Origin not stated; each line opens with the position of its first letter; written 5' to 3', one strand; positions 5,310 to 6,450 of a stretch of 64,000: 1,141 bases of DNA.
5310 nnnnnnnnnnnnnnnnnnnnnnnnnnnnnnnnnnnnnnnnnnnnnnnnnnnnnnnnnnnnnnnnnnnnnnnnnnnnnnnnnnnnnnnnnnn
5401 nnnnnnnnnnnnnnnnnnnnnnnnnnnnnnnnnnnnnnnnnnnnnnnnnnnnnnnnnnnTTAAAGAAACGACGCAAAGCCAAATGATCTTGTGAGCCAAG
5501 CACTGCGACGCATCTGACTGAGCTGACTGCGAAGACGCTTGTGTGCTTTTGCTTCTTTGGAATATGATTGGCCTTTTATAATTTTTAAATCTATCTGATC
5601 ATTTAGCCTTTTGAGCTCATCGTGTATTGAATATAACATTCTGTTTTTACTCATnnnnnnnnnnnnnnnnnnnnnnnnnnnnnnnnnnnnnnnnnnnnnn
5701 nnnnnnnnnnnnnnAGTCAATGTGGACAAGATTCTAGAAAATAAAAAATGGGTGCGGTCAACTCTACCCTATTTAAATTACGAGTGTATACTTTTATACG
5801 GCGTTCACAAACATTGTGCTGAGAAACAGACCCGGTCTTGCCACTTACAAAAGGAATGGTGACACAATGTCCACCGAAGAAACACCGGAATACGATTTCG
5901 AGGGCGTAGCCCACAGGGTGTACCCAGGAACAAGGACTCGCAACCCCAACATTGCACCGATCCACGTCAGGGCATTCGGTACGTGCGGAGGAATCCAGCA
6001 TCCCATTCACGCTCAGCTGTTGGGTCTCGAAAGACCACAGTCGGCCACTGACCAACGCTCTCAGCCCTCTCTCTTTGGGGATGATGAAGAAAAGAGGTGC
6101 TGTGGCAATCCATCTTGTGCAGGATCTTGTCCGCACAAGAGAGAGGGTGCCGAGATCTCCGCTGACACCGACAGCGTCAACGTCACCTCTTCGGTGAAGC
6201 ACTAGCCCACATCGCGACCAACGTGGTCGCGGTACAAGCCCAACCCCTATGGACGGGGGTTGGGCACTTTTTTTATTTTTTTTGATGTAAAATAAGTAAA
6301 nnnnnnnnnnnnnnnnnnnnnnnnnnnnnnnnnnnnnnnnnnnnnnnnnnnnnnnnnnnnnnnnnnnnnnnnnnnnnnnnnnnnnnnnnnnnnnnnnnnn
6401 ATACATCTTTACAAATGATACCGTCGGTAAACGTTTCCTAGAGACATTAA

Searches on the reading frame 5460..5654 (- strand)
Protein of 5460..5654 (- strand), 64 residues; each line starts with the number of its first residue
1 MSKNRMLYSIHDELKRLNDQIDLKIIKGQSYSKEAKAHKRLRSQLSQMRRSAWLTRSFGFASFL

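Call 8: search_protein_families(library=pfam, proteins=[window:5460-5654:-], max_evalue=0.1)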
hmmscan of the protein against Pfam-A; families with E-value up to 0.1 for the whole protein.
window:5460-5654:- (64 aa): 1 family
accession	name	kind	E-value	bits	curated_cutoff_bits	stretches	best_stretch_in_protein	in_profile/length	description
PF16523.10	betaPIX_CC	-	0.095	13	26.8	0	7-50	34-74/85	betaPIX coiled coil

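Call 10: search_protein_families(library=ncbifam, proteins=[window:5460-5654:-], max_evalue=0.1)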
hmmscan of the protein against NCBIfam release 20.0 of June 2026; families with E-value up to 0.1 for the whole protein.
window:5460-5654:- (64 aa): 1 family
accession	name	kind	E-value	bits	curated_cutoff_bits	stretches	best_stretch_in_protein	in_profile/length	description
NF008377.0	PRK11172.1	equivalog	0.078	12.2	327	1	2-63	71-131/267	2,5-didehydrogluconate reductase DkgB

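Call 38: search_protein_families(library=phrogs, proteins=[window:5460-5654:-], max_evalue=0.01)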
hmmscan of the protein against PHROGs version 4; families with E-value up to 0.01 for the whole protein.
window:5460-5654:- (64 aa): 1 family
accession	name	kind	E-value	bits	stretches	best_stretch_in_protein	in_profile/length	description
phrog_12256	-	unknown function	0.0027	18.7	1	7-19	12-24/49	-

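Call 39: search_protein_families(library=padloc, proteins=[window:5460-5654:-], max_evalue=0.01)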
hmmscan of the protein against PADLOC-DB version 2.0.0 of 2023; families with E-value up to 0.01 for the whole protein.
window:5460-5654:- (64 aa): 0 families

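Call 48: find_homologous_proteins(query=window:5460-5654:-, max_evalue=0.001)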
Query window:5460-5654:- (64 aa): 10 proteins with E <= 0.001 among 10 candidates.
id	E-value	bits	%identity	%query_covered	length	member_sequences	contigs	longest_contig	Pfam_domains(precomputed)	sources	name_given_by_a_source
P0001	1.8e-33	130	100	100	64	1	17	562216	-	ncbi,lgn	ncbi:MAG: hypothetical protein U0522_00505 [Candidatus Paceibacterota bacterium]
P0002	1.7e-29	117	86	100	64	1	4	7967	-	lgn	-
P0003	1.8e-29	117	88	100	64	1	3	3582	-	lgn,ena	-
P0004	1.8e-26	108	78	100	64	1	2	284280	-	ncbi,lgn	-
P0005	2.3e-26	107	81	100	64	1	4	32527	-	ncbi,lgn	-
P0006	5.7e-26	106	81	100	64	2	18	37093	-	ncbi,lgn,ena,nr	ncbi:hypothetical protein EXS61_01115 [Candidatus Parcubacteria bacterium]|nr:hypothetical protein [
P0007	1.9e-25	105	85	92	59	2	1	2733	-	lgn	-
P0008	4.3e-25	103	77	100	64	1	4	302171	-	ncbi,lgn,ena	-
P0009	9.1e-25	102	85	92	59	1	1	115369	-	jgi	jgi:hypothetical protein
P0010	2.0e-22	95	77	100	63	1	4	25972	-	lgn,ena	-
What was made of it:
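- Tried and rejected: The word-indexed protein search found only 10 close 'hypothetical proteins' (call 48).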

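Call 64: predict_structure(alignment_id=A2)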
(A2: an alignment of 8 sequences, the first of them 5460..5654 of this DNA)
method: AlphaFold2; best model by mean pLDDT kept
length: 64 residues; sequences in the alignment: 8
mean_pLDDT: 80.9   pTM: 0.53
mean pLDDT of the five models: 80.9, 76.7, 76.3, 74.9, 74.7
residues with pLDDT >= 90: 23; 70-90: 28; 50-70: 11; < 50: 2
segments of 3 or more residues with pLDDT < 50: none
pLDDT, mean of each block of 10 residues (from residue 1): 65 90 94 90 84 73 50
secondary structure, 60 per line:
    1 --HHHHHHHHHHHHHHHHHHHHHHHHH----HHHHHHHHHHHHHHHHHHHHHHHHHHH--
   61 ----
elements in order: H3-27 H32-58
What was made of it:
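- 5460..5654 (-): First gene of the operon: a conserved 64-aa protein (family 62-94 aa) predicted to be a two-helix hairpin with a short hydrophobic/aromatic C-terminal tail. Function unknown. AF2 pLDDT 81, helices 3-27 and 32-58 (call 64).
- Closest known: lexA-adjacent SOS cell-division inhibitors. Different: It is predicted as a helical hairpin with a short hydrophobic tail (call 64).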

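Call 66: fold_search(model_id=the predicted structure, library=pdb)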
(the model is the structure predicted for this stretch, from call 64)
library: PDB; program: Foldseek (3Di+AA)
matches with E <= 10: 18; with E <= 0.001: 0
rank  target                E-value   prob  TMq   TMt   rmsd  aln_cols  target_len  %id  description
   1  3q18_A                4.9e+00  0.47  0.60  0.18   1.3        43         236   16  Human Glutathione Transferase O2 (released 2012-01-25)
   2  1skv_C                4.9e+00  0.28  0.56  0.61   3.0        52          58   19  Crystal Structure of D-63 from Sulfolobus Spindle Virus 1 (released 2004-07-13)
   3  6hdz_A                5.6e+00  0.44  0.67  0.11   1.1        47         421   15  Pseudomonas aeruginosa Seryl-tRNA Synthetase in Complex with 5'-O-(N-(L-seryl)-Sulfamoyl)uridine (released 2019-12-04)
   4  6he3_A                6.5e+00  0.41  0.63  0.10   1.0        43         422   16  Pseudomonas aeruginosa Seryl-tRNA Synthetase in Complex with 5'-O-(N-(L-seryl)-sulfamoyl)cytidine (released 2019-12-04)
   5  9n0o_A                6.5e+00  0.35  0.68  0.06   2.1        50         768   12  CryoEM structure of Rv2531c dimer from Mycobacterium tuberculosis (released 2025-11-26)
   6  1skv_B                6.5e+00  0.10  0.39  0.41   4.7        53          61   19  Crystal Structure of D-63 from Sulfolobus Spindle Virus 1 (released 2004-07-13)
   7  8r7z_K                6.5e+00  0.08  0.31  0.39   7.8        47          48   13  transcription factor BARHL2 homodimer with spacing four bp (released 2024-12-04)
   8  6njp_G                7.4e+00  0.07  0.35  0.35   4.7        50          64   20  Structure of the assembled ATPase EscN in complex with its central stalk EscO from the enteropathogenic E. coli (EPEC) (released 2019-02-20)
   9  8hnp_B                8.0e+00  0.07  0.39  0.20   6.6        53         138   13  Archaeal transcription factor Mutant (released 2023-09-13)
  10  3qne                  8.5e+00  0.41  0.63  0.09   0.5        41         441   10  Candida albicans seryl-tRNA synthetase (released 2011-08-03)
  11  6he1_A                8.5e+00  0.33  0.68  0.11   1.1        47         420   15  Pseudomonas aeruginosa Seryl-tRNA Synthetase in Complex with 5'-O-(N-(L-seryl)-sulfamoyl)N3-methyluridine (released 2019-12-04)
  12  6dlm_A                8.5e+00  0.25  0.75  0.65   1.4        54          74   18  DHD127 (released 2018-12-19)
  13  6vme_M                8.5e+00  0.15  0.62  0.61   2.9        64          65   12  Human ESCRT-I heterotetramer headpiece (released 2020-05-20)
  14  8ye6_B                9.2e+00  0.25  0.57  0.42   0.9        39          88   15  Cryo-EM structure of Cas9-sgRNA-A32 complex (released 2024-09-11)
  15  2vi6_A                9.2e+00  0.06  0.31  0.35   8.4        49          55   18  Crystal Structure of the Nanog Homeodomain (released 2008-01-15)
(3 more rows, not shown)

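Call 67: find_encoding_contigs(protein=window:5460-5654:-, flank=3000, max_places=10)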
Protein window:5460-5654:- (64 aa): 18 contigs read that carry it; 10 places shown.
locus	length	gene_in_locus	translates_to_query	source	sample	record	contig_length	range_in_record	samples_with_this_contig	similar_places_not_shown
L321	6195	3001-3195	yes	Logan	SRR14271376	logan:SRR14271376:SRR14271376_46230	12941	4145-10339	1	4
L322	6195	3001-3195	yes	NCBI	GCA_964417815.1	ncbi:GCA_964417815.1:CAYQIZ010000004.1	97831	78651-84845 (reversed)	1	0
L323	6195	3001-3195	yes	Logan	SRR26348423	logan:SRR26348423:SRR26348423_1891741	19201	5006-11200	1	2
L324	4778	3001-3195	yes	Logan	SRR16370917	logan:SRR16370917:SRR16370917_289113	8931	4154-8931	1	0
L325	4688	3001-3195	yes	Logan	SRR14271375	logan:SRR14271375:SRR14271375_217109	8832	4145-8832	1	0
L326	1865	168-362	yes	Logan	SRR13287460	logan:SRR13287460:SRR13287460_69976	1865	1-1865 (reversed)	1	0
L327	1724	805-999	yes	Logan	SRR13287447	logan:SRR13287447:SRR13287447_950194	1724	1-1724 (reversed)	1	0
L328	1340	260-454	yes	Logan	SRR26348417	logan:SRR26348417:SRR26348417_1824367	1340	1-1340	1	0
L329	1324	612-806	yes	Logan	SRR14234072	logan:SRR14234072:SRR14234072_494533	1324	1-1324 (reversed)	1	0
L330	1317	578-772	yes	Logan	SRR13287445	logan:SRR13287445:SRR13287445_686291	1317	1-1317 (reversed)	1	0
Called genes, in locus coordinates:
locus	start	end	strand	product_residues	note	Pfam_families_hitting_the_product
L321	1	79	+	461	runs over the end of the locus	PF00753:Lactamase_B, PF23023:Anti-Pycsar_Apyc1 (weak), PF12706:Lactamase_B_2, PF16661:Lactamase_B_6, PF10996:Beta-Casp, PF07521:RMMBL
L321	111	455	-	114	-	PF00453:Ribosomal_L20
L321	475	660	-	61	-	PF01632:Ribosomal_L35p (weak)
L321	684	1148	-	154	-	PF05198:IF3_N, PF00707:IF3_C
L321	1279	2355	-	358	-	PF13091:PLDc_2, PF00614:PLDc (faint), PF13091:PLDc_2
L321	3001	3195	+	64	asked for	-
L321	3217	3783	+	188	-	PF00717:Peptidase_S24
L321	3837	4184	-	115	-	-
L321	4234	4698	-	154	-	-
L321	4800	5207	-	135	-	PF14359:DUF4406 (weak)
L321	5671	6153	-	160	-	PF01668:SmpB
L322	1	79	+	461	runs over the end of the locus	PF00753:Lactamase_B, PF23023:Anti-Pycsar_Apyc1 (weak), PF12706:Lactamase_B_2, PF16661:Lactamase_B_6, PF10996:Beta-Casp, PF07521:RMMBL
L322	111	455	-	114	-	PF00453:Ribosomal_L20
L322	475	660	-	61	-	PF01632:Ribosomal_L35p (weak)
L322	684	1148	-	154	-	PF05198:IF3_N, PF00707:IF3_C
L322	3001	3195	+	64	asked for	-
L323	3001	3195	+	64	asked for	-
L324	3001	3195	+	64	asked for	-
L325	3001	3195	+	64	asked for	-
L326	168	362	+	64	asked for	-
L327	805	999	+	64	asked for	-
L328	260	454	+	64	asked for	-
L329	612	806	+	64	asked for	-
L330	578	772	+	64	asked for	-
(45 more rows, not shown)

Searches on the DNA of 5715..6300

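Call 54: search_rna_families(source=window, start=5715, end=6300, threshold=evalue, max_evalue=1)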
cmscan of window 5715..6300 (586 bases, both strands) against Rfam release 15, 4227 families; matches with E-value up to 1: 1.
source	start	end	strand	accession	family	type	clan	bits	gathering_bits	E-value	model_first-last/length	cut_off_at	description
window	6239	6288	+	RF01581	RUF6-5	Gene; sRNA;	-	18.2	70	0.7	1-156/156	no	Plasmodium RNA of unknown function RUF6-5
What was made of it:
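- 5867..6205 (+): Neighbouring 56% GC segment with a 112-codon ORF. Listed only to mark it as not shown to belong to the system. Coding status is doubtful. No Rfam family (call 54).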

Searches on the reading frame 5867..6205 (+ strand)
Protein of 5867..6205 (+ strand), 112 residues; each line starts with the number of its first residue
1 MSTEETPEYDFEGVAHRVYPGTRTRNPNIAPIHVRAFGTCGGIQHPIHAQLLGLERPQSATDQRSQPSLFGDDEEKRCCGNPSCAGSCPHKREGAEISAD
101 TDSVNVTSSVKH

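Call 8: search_protein_families(library=pfam, proteins=[window:5867-6205:+], max_evalue=0.1)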
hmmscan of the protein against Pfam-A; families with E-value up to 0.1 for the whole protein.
window:5867-6205:+ (112 aa): 0 families

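Call 10: search_protein_families(library=ncbifam, proteins=[window:5867-6205:+], max_evalue=0.1)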
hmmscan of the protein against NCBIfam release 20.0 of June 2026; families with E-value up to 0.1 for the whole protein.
window:5867-6205:+ (112 aa): 0 families

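Call 27: find_homologous_proteins(query=window:5867-6205:+, max_evalue=0.01)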
Query window:5867-6205:+: 2 candidates shared short words with the query, none scored E <= 0.01.
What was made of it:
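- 5867..6205 (+): No homologue (call 27).
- Tried and rejected: Homologues: none (call 27).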

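Call 38: search_protein_families(library=phrogs, proteins=[window:5867-6205:+], max_evalue=0.01)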
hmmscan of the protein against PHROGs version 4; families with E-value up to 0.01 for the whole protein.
window:5867-6205:+ (112 aa): 0 families

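Call 39: search_protein_families(library=padloc, proteins=[window:5867-6205:+], max_evalue=0.01)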
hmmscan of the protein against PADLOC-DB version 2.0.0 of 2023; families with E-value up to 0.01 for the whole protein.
window:5867-6205:+ (112 aa): 0 families
